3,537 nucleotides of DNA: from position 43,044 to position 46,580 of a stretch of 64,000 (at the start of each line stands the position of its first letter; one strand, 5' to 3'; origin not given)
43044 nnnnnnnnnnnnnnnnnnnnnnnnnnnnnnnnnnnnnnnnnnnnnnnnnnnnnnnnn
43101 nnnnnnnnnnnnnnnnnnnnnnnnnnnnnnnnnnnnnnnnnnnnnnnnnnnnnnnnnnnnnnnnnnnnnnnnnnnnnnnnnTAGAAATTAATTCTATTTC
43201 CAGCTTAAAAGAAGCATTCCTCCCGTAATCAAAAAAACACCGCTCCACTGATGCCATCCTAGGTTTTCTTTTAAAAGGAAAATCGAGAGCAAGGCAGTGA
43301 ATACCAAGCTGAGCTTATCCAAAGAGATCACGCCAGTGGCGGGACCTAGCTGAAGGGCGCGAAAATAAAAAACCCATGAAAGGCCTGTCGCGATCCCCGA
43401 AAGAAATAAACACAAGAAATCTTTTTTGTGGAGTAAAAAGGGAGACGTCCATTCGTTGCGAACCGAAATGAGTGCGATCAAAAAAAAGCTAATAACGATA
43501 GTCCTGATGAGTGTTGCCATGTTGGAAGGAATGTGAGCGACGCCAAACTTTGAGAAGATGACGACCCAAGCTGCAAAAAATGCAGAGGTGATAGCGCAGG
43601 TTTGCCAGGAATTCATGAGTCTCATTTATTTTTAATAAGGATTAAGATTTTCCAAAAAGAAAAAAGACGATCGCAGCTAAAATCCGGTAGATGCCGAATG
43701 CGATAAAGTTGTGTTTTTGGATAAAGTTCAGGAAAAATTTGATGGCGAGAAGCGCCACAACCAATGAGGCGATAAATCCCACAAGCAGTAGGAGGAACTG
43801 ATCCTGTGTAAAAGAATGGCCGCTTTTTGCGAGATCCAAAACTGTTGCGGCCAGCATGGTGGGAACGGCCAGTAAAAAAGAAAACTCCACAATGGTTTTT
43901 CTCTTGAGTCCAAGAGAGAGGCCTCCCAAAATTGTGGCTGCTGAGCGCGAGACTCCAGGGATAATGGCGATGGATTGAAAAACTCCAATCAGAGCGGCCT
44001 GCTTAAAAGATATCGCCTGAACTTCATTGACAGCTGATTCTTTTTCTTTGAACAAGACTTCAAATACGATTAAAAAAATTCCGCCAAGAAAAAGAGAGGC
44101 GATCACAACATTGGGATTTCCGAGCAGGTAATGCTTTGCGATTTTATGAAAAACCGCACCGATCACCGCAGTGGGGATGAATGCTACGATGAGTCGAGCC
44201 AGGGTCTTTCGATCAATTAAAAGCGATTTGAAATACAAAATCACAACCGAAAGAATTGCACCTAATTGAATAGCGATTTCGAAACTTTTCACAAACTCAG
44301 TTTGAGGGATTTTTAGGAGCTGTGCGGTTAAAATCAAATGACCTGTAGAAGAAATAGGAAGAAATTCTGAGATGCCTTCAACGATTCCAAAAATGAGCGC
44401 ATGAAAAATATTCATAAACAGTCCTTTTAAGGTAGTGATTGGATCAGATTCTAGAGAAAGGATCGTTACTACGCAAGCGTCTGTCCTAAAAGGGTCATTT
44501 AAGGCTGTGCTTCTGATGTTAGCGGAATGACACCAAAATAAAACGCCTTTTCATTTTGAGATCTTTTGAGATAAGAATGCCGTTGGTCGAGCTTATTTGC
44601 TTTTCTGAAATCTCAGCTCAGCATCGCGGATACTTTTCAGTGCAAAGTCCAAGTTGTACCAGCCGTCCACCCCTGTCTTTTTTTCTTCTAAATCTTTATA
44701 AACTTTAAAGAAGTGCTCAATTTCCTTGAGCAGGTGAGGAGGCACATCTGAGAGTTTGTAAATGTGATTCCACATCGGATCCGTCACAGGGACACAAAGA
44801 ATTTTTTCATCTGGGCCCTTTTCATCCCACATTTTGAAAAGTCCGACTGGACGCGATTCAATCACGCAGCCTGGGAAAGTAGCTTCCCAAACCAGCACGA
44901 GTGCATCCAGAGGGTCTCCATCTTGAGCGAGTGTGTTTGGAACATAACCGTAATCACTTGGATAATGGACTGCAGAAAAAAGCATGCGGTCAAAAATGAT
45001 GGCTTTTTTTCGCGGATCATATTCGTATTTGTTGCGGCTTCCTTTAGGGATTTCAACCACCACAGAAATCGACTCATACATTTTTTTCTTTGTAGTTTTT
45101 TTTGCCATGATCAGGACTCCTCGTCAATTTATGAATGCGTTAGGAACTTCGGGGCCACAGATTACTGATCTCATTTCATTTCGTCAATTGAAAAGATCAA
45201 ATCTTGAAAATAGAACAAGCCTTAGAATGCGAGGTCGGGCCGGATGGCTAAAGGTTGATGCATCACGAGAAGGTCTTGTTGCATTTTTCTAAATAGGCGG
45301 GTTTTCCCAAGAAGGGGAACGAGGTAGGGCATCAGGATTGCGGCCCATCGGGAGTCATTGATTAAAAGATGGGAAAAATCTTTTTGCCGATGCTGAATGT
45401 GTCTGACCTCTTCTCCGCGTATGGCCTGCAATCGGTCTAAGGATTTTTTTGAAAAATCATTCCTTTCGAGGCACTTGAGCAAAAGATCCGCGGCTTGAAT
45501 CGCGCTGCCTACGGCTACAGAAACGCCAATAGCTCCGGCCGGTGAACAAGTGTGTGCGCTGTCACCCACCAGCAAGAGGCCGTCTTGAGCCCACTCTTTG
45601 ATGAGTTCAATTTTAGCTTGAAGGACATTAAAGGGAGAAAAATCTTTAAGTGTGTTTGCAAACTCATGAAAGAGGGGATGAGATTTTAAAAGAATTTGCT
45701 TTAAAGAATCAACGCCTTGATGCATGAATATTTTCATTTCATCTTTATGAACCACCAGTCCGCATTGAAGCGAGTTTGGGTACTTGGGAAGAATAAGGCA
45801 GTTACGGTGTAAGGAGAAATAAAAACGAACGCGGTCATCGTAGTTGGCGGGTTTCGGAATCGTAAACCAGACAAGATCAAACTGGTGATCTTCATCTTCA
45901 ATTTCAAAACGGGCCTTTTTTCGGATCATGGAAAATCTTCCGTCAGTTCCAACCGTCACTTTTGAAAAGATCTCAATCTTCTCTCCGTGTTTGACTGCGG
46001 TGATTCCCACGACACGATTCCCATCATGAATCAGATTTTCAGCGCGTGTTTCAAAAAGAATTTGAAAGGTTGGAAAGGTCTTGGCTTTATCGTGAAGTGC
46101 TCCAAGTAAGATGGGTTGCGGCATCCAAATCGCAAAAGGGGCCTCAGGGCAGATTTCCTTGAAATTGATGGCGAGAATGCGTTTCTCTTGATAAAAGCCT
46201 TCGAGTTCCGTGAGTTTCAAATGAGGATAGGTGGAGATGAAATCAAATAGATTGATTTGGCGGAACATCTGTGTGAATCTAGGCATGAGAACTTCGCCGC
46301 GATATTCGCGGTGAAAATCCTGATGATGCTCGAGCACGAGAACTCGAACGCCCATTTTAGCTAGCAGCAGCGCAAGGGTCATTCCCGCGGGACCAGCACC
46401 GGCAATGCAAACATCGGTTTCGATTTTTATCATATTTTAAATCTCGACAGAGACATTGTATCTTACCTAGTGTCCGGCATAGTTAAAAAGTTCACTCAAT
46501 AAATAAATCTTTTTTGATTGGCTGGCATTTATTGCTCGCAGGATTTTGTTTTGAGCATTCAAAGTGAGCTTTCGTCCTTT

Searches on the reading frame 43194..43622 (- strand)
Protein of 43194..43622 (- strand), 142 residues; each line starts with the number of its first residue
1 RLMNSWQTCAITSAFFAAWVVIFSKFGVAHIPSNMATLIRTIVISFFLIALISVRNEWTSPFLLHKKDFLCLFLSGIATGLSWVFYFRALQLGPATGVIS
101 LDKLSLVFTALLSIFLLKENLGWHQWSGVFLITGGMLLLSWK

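Call 51: search_protein_families(library=pfam, proteins=[window:43194-43622:-], max_evalue=0.001)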
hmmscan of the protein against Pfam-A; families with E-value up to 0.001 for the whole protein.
window:43194-43622:- (142 aa): 3 families
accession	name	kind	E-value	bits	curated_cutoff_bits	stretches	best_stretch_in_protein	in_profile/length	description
PF00892.27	EamA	-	3e-22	79.8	28.2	1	6-140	3-134/135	EamA-like transporter family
PF05653.20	Mg_trans_NIPA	-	0.00011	21.9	26.2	1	73-137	52-117/295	Magnesium transporter NIPA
PF04142.21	Nuc_sug_transp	-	0.00076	19.1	27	1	62-141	76-155/315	Nucleotide-sugar transporter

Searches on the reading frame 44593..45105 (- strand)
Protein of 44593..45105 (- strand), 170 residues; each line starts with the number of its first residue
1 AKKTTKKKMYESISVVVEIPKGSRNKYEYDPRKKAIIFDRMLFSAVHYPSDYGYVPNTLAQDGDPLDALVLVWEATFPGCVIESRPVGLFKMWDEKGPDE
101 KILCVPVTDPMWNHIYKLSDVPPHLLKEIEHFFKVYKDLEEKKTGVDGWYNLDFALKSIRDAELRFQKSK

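Call 51: search_protein_families(library=pfam, proteins=[window:44593-45105:-], max_evalue=0.001)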
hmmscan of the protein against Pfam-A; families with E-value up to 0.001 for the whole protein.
window:44593-45105:- (170 aa): 1 family
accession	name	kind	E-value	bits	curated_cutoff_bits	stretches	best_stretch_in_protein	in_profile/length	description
PF00719.24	Pyrophosphatase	-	2e-58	197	23.5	1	15-163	1-149/153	Inorganic pyrophosphatase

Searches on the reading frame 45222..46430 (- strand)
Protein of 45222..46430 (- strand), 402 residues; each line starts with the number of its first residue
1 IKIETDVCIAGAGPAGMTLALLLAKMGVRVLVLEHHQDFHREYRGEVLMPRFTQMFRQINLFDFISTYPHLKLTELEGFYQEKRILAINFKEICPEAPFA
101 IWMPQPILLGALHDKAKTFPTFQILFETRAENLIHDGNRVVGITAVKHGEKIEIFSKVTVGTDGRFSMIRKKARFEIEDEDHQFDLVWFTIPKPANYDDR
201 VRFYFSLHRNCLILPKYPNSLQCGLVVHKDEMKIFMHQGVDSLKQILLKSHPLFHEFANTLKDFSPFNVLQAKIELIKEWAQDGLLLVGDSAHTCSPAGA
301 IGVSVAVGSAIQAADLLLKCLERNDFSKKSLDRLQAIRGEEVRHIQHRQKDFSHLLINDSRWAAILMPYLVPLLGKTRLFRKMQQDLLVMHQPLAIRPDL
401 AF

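Call 51: search_protein_families(library=pfam, proteins=[window:45222-46430:-], max_evalue=0.001)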
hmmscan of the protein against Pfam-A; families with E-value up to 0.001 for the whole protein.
window:45222-46430:- (402 aa): 7 families
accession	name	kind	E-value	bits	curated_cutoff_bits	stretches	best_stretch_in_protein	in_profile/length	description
PF01494.25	FAD_binding_3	-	4e-37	128.7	22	1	4-322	1-323/349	FAD binding domain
PF00890.30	FAD_binding_2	-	1.6e-09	37.9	20.4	0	6-38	1-33/414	FAD binding domain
PF13450.12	NAD_binding_8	-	5.9e-06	26.9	21.9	1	9-38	1-30/68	NAD(P)-binding Rossmann-like domain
PF01946.23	Thi4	-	2.1e-05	24.3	26.2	1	3-36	16-50/235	Thi4 family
PF12831.13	FAD_oxidored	-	9.6e-05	22.3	27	0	6-36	1-31/416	FAD dependent oxidoreductase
PF01266.30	DAO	-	0.00015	21.8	27.9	1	6-39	1-34/353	FAD dependent oxidoreductase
PF03486.20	HI0933_like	-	0.00053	20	50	1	6-41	2-37/244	HI0933-like protein Rossmann domain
